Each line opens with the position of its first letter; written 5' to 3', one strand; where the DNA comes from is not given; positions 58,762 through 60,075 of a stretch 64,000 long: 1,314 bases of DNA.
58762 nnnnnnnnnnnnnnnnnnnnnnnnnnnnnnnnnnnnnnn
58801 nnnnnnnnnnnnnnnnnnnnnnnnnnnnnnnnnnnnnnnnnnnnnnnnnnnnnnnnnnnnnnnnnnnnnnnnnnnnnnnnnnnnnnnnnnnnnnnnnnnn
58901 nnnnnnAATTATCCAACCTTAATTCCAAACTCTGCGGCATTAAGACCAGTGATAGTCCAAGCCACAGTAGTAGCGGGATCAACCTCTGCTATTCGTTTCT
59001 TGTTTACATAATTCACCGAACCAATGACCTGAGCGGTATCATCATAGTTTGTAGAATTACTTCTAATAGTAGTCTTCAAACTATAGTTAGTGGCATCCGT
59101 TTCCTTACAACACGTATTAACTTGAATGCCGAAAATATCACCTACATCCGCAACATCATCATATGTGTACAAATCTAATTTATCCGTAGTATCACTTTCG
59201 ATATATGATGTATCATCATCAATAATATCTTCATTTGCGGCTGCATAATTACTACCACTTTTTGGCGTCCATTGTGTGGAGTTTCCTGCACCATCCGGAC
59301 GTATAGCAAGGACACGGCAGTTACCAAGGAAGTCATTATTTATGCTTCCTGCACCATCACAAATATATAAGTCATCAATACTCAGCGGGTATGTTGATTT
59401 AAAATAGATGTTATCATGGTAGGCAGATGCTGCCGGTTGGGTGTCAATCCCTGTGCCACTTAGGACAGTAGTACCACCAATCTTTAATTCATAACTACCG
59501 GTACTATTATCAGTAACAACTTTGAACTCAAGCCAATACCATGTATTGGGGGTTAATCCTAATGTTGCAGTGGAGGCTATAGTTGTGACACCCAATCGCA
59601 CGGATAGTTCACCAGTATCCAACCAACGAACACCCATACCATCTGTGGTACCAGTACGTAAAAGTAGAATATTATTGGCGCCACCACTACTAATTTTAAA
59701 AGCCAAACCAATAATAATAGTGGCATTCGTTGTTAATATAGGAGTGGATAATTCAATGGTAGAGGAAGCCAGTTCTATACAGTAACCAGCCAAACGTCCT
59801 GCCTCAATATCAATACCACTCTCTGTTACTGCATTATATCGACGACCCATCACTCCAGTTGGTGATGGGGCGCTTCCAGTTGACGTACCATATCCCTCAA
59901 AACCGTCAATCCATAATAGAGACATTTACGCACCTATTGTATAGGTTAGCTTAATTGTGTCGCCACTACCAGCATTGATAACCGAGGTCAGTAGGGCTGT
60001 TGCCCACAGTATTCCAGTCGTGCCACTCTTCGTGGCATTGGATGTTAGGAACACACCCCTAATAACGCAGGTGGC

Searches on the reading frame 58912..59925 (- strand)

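Call 33: search_protein_families(library=phrogs, proteins=[window:58912-59925:-], max_evalue=0.001)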
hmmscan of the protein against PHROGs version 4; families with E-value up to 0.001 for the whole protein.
window:58912-59925:- (338 aa): 3 families
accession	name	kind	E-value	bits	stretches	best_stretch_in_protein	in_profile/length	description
phrog_2448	-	unknown function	1.1e-41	144.1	1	3-337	2-333/335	-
phrog_30887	-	unknown function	3.4e-10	39.7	1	183-335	612-767/771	-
phrog_6368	-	unknown function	1.8e-07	31.7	1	202-336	195-325/328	-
